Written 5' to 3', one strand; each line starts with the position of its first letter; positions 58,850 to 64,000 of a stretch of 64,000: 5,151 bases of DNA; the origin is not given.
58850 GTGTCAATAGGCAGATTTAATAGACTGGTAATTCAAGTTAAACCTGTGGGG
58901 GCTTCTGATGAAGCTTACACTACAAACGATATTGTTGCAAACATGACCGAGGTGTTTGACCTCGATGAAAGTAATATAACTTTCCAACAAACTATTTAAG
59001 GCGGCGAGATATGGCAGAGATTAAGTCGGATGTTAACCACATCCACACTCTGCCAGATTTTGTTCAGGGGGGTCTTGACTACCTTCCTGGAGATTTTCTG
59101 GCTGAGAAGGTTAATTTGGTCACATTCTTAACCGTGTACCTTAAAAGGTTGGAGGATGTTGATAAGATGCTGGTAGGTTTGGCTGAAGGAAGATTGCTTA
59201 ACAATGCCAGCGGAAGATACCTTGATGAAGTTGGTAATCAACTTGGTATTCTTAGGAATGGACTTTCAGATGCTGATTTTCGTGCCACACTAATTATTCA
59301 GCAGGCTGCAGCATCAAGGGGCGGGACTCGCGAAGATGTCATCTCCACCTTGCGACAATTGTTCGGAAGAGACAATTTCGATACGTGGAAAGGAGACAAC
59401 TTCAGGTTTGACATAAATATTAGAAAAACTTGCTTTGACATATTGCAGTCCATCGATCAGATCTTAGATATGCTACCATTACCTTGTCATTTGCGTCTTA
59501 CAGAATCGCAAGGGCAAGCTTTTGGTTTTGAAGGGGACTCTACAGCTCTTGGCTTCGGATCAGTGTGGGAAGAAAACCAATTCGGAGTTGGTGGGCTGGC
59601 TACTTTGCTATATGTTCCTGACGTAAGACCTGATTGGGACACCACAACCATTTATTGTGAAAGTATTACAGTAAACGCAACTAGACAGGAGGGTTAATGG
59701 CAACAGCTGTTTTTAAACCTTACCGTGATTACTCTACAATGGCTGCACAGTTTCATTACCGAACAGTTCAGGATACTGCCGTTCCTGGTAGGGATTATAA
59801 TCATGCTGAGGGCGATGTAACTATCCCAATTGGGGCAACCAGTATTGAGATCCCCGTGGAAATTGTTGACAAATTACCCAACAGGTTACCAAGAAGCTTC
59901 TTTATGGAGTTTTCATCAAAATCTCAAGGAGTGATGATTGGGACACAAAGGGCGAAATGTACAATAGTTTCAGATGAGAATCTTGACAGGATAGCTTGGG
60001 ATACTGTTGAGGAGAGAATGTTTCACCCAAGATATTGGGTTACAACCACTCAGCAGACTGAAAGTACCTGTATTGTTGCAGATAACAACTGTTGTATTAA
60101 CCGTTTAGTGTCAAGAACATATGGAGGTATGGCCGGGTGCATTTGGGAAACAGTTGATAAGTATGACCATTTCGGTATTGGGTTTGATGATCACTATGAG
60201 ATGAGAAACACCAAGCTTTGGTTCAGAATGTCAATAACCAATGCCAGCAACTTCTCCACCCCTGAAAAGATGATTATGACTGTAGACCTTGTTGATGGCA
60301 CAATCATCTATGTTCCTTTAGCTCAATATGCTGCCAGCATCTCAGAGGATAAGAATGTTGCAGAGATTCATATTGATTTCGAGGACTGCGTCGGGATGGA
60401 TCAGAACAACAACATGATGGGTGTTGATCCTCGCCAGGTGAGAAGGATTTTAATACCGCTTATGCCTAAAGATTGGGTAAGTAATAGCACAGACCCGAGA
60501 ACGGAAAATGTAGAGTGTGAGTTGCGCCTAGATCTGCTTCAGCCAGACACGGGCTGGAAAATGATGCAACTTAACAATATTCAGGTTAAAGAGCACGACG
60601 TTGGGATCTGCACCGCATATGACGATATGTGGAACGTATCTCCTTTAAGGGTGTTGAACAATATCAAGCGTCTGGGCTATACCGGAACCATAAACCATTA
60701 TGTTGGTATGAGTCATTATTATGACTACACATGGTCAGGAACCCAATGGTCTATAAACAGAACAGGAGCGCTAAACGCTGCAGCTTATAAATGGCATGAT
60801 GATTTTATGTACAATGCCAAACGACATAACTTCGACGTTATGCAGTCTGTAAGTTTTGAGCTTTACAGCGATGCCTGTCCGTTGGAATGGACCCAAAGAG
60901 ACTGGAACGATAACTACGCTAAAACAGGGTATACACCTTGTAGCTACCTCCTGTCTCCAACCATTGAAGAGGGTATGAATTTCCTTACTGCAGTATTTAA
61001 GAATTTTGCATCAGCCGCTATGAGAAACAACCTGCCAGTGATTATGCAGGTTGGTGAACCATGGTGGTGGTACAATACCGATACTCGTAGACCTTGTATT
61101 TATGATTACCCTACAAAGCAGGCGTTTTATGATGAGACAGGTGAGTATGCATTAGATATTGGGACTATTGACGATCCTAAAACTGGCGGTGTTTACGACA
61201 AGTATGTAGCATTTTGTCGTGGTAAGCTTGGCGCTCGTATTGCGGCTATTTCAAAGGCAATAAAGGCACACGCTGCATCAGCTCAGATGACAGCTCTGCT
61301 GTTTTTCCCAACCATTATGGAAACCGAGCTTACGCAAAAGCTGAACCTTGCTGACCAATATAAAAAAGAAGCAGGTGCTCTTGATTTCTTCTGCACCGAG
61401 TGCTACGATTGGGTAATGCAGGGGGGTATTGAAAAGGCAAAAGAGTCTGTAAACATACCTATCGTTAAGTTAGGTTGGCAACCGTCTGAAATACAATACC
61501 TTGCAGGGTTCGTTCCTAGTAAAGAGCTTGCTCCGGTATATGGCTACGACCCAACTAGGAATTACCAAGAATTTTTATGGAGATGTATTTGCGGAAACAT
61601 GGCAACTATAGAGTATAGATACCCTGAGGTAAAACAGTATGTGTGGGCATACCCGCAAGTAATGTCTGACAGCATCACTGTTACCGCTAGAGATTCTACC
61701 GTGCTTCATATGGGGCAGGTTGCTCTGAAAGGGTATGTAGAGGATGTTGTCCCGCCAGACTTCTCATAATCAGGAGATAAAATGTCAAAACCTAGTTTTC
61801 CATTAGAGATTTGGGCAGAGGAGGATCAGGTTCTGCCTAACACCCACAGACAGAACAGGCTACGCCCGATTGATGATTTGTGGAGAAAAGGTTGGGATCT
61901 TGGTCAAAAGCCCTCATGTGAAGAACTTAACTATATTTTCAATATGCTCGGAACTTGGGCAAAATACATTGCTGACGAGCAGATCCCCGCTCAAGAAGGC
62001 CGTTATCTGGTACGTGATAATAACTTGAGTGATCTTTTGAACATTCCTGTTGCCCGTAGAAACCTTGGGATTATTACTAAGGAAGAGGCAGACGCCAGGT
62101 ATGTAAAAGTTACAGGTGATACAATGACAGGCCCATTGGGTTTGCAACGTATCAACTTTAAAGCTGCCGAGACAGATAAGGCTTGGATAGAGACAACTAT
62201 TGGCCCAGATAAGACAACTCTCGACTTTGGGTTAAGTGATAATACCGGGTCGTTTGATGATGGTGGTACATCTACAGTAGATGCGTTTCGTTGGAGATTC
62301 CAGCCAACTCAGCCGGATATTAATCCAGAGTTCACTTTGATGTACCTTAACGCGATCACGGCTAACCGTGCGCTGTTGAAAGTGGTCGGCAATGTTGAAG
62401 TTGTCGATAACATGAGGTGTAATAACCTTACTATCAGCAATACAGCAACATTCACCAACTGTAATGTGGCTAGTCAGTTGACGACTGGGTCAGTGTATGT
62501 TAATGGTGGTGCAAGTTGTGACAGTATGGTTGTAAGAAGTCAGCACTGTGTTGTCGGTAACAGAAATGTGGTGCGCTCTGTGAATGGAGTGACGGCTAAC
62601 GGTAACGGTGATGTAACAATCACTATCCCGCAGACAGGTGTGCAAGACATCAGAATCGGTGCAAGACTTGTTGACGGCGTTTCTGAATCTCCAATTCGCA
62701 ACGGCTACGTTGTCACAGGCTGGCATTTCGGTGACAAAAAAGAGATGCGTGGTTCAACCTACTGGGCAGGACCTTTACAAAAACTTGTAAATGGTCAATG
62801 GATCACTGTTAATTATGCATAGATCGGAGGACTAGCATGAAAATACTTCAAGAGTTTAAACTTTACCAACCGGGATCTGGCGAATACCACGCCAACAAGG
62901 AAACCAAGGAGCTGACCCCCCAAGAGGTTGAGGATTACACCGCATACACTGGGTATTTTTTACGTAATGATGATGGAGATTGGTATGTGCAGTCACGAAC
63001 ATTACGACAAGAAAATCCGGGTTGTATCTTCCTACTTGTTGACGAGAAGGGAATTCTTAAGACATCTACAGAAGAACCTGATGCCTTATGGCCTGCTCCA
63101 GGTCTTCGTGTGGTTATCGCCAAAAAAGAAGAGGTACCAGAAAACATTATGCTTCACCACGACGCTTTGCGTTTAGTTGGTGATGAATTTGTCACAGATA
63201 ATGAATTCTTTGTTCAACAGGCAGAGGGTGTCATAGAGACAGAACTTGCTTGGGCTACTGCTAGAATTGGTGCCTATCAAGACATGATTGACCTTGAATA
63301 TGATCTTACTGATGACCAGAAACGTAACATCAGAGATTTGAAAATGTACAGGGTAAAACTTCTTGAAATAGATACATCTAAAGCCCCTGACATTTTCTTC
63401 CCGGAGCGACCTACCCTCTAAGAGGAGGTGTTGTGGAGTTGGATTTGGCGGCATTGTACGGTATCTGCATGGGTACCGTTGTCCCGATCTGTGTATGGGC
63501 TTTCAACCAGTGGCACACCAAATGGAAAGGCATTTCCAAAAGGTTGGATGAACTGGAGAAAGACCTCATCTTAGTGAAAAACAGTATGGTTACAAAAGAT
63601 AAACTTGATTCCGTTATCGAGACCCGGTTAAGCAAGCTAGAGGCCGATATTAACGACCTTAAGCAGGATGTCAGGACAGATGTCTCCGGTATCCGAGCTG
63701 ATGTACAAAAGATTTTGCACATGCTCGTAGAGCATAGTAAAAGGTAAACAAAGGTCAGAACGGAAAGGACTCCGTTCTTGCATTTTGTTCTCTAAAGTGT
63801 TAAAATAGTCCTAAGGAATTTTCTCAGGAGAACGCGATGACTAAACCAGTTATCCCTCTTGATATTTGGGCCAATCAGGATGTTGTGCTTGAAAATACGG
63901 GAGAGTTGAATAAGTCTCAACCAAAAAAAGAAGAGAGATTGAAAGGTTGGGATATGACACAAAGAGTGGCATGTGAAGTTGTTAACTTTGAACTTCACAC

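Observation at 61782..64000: Tail-fibre cassette with a second fibre paralogue behind its own promoter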

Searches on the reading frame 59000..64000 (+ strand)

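Call 10: search_protein_families(library=phrogs, proteins=[L002:16838-17878:+, L002:17893-18156:+, L002:18169-19911:+], max_evalue=0.001)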
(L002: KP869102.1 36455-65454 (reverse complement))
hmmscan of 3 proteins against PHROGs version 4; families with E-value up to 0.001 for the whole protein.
L002:16838-17878:+ (347 aa): 6 families
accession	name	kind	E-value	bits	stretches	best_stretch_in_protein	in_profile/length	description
phrog_4465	-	tail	6.7e-166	552.7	1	1-347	1-342/342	tail fiber protein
phrog_12846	-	tail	3.2e-11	43.8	1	1-83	1-83/552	tail fiber protein; Ig-domain containing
phrog_13229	-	tail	7.8e-08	32.4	1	244-305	428-486/544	tail fiber protein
phrog_30316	-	tail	8e-07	29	1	288-345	383-441/444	tail fiber protein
phrog_158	-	tail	6.1e-06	26.9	1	72-114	322-364/376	major tail protein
phrog_25419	-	unknown function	7.8e-06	26.1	1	72-112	224-264/282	-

L002:17893-18156:+ (88 aa): 1 family
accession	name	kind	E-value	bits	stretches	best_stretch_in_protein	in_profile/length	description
phrog_1322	-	moron, auxiliary metabolic gene and host takeover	2.7e-32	111.8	1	1-87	1-86/87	membrane protein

L002:18169-19911:+ (581 aa): 5 families
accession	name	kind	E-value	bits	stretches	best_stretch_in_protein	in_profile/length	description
phrog_4549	-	tail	2.5e-250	834.2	3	1-355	149-507/869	tail fiber protein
phrog_15437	-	tail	3.2e-29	103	1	405-581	479-655/656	tail fiber protein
phrog_22682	-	tail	2.3e-05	24.7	1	120-161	175-216/400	tail fiber protein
phrog_4209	-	tail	4.6e-05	23.6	1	120-159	107-146/406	tail fiber protein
phrog_8713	-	tail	0.00095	19.2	0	122-159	394-431/509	tail fiber protein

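Call 20: search_dna_similar(query=L002:16838-17878:+, collection=phages, mode=protein, max_rows=25, rows=spread)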
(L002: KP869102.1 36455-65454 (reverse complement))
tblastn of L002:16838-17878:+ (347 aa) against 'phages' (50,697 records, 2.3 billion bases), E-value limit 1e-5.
Records with a match: 327; places in all: 444; records where one place covers at least 80% of the query: 220.
Best place of each record, by identity: >=99% 16; 95-99% 99; 90-95% 1; <60% 211.
By first word of the organism name: Escherichia 185; Klebsiella 32; Campylobacter 21; Salmonella 15; Cronobacter 15; Aeromonas 15; Pectobacterium 10; Enterobacter 7; Erwinia 6; Justusliebigvirus 3; and 10 more.
By host as written in the record: Escherichia coli 54; - 29; Escherichia coli K-12 MG1655 29; Campylobacter jejuni 20; Escherichia coli K-12 16; Klebsiella pneumoniae 12; Cronobacter sakazakii 11; Escherichia coli O157:H7 8; and 87 more.
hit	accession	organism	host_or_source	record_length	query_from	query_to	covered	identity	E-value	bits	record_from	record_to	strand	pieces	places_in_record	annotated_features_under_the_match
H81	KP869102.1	Escherichia coli O157 typing phage 4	Escherichia coli O157:H7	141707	1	347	100%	100.0%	0e+0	668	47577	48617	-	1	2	hypothetical protein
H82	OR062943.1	Escherichia phage 241Ecol014PP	Escherichia coli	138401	1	347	100%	99.1%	0e+0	663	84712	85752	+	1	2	short tail fiber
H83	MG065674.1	Campylobacter phage A140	Campylobacter jejuni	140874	1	347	100%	98.8%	0e+0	659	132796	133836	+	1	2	record has no annotation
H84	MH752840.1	Escherichia phage vB_EcoM-Pr121LW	Escherichia coli STEC O121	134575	1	347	100%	98.6%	0e+0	661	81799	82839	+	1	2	putative tail fiber protein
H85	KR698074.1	Escherichia phage APECc02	Escherichia coli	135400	1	347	100%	98.6%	0e+0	657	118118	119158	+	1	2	hypothetical protein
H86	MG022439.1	Phage 203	cottage cheese, cow milk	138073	1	347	100%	98.3%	0e+0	656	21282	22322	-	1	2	tail fibers protein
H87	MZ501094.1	Escherichia phage MaxTheCat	Escherichia coli K-12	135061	1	347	100%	98.3%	0e+0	656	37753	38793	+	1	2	short tail fiber protein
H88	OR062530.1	Escherichia phage vB_EcoM_366V_SA_NWU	Escherichia coli O177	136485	1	347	100%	98.0%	0e+0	655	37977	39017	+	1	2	hypothetical protein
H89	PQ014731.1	Escherichia phage VB-EcoM-WM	Escherichia coli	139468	1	347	100%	96.0%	0e+0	647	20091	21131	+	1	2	tail fiber protein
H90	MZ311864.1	Escherichia phage vB_EcoM_LNA4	Escherichia coli ST131 O25b:H4:K1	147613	1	344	99%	39.5%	1e-54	198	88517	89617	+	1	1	record has no annotation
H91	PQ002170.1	Salmonella phage vB_Sen_SG_WM_RUS_R7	Salmonella enterica subsp. enterica ...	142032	1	345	99%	36.2%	2e-51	189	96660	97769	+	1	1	tail fiber protein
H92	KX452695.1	Klebsiella phage KNP2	Klebsiella sp.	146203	1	293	84%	38.3%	9e-41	158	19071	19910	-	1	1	record has no annotation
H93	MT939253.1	Klebsiella phage vB_KpnM_Seu621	Klebsiella pneumoniae K23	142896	1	293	84%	37.9%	1e-37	149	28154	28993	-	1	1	putative tail fiber protein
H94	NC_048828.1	Erwinia phage Hena1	Erwinia amylovora 1/79Sm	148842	1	345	99%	30.3%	6e-25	111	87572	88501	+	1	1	tail fiber protein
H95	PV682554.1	Escherichia phage 92CQ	Escherichia coli 92CQ (ESBL-producing)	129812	1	345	99%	23.4%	2e-10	68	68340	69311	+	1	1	tail fiber protein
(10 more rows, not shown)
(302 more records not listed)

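Call 33: get_annotated_region(hit=H90, flank=5000)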
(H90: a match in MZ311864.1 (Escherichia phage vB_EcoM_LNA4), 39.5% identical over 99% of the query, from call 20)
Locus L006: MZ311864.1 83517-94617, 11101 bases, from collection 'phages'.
description: UNVERIFIED: Escherichia phage vB_EcoM_LNA4, complete genome.
organism: Escherichia phage vB_EcoM_LNA4 (NCBI taxid 2866008)
taxonomy: Viruses; Duplodnaviria; Heunggongvirae; Uroviricota; Caudoviricetes; Vequintavirinae; Seunavirus
host: Escherichia coli ST131 O25b:H4:K1; source: wastewater; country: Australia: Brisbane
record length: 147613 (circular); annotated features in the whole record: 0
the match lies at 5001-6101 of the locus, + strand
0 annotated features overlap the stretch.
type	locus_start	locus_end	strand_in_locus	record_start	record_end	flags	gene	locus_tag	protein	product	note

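Call 45: find_homologous_proteins(query=L002:16838-17878:+, max_evalue=0.00001)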
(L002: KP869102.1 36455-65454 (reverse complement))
Query L002:16838-17878:+ (347 aa): 8 proteins with E <= 0.00001 among 1796 candidates.
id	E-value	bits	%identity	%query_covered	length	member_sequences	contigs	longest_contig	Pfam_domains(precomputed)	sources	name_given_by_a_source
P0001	3.1e-233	791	99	100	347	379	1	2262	-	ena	-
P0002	1.5e-188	644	78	100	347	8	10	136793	-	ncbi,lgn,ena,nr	ncbi:hypothetical protein BAU67_001867 [Escherichia coli]|nr:hypothetical protein [Escherichia coli]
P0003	2.2e-93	331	48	99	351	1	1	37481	-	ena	-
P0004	1.9e-91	325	48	99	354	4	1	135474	-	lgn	-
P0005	9.1e-88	313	46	99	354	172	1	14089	-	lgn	-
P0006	6.3e-79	284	43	99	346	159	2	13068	-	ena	-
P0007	2.1e-77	279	43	100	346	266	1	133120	-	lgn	-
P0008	2.6e-60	223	41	99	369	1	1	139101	-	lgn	-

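Call 47: find_encoding_contigs(protein=P0004, flank=8000, max_places=3)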
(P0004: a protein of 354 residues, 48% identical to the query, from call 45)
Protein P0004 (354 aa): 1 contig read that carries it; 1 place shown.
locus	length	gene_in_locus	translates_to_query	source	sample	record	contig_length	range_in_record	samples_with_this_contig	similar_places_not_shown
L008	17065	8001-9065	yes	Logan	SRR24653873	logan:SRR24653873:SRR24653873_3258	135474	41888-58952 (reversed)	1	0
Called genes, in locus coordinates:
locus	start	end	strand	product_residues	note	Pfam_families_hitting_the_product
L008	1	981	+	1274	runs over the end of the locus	PF18668:Tail_spike_N, PF07484:Collar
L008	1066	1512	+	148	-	PF28596:Caudo_TAP_N (weak)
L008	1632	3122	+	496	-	-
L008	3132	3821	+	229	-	-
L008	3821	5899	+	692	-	PF23844:NCTSP_N, PF23845:TIM-barrel_NCTSP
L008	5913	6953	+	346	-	-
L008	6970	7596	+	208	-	PF02413:Caudo_TAP (weak)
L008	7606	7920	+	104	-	-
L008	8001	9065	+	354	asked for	-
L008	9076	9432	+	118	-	-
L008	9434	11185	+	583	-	PF26208:Phage_phiTE_241_N, PF26209:Phage_phiTE_241_C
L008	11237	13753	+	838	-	-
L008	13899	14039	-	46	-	-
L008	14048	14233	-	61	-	-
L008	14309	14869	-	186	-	PF17358:DUF5384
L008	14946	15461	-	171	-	-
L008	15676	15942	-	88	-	-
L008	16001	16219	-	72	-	PF03895:YadA_anchor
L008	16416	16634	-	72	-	-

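Call 48: find_encoding_contigs(protein=P0002, flank=8000, max_places=3)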
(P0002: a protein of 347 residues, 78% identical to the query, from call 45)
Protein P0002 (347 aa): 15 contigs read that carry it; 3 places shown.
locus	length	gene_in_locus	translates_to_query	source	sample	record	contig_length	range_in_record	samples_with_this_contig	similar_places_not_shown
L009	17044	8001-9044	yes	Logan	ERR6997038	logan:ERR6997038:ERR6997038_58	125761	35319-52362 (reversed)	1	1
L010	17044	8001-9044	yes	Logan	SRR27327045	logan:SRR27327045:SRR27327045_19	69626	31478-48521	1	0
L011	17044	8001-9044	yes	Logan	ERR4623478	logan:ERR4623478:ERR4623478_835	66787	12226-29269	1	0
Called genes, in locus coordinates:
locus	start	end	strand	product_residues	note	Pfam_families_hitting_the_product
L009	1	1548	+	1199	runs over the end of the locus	PF24421:Ig_J (faint), PF24489:Ig_J_second, PF01442:Apolipoprotein (faint), PF07464:ApoLp-III (faint), PF09327:Phage_Tail_Tip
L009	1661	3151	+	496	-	-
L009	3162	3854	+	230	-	-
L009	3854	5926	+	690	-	PF23844:NCTSP_N, PF23845:TIM-barrel_NCTSP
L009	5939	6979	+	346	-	-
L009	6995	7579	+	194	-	PF02413:Caudo_TAP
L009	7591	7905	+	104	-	-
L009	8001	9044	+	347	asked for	-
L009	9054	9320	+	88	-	-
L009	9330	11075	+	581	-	PF26208:Phage_phiTE_241_N, PF26209:Phage_phiTE_241_C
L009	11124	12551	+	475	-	-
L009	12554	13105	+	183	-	-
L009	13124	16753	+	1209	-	PF02368:Big_2 (weak)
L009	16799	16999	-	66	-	-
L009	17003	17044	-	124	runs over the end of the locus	-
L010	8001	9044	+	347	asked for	-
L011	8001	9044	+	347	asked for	-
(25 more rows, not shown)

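Call 59: search_protein_families(library=pfam, proteins=[L002:16838-17878:+, L002:17893-18156:+, L002:18169-19911:+], max_evalue=0.01)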
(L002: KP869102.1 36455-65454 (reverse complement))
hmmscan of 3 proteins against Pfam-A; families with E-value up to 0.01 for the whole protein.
L002:16838-17878:+ (347 aa): 0 families

L002:17893-18156:+ (88 aa): 0 families

L002:18169-19911:+ (581 aa): 0 families

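Call 65: find_encoding_contigs(protein=P0003, flank=4000, max_places=2)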
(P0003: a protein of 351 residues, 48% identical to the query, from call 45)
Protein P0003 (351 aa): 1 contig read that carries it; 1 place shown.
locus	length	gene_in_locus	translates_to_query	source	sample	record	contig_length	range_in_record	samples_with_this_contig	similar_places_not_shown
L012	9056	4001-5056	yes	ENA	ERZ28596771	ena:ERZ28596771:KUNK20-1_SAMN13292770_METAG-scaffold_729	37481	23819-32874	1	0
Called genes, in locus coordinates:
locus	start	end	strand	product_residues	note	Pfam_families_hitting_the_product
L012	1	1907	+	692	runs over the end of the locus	PF23844:NCTSP_N, PF23845:TIM-barrel_NCTSP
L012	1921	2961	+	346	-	-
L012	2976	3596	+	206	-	-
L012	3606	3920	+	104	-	-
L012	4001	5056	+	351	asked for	-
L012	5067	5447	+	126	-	-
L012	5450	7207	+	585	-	PF26208:Phage_phiTE_241_N, PF26209:Phage_phiTE_241_C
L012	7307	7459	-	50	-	-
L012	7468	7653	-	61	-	-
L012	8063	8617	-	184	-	PF17358:DUF5384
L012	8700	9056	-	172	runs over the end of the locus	-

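Call 66: find_encoding_contigs(protein=P0005, flank=4000, max_places=2)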
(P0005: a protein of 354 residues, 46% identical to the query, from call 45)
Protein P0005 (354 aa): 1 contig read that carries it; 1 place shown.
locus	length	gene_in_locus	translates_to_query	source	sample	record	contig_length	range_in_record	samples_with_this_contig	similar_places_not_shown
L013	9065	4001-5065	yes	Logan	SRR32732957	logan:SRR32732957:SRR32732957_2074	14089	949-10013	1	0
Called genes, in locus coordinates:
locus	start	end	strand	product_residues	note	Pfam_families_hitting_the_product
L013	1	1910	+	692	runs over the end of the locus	PF23844:NCTSP_N, PF23845:TIM-barrel_NCTSP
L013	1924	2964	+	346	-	-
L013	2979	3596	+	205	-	PF02413:Caudo_TAP (faint)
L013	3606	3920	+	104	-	-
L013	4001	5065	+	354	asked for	-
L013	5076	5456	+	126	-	-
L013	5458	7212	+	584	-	PF26208:Phage_phiTE_241_N, PF26209:Phage_phiTE_241_C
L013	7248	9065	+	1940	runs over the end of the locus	-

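Call 75: search_protein_families(library=ncbifam, proteins=[L002:16838-17878:+, L002:17893-18156:+], max_evalue=0.01)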
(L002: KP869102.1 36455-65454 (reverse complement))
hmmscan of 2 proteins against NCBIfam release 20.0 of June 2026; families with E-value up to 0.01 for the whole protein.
L002:16838-17878:+ (347 aa): 0 families

L002:17893-18156:+ (88 aa): 0 families
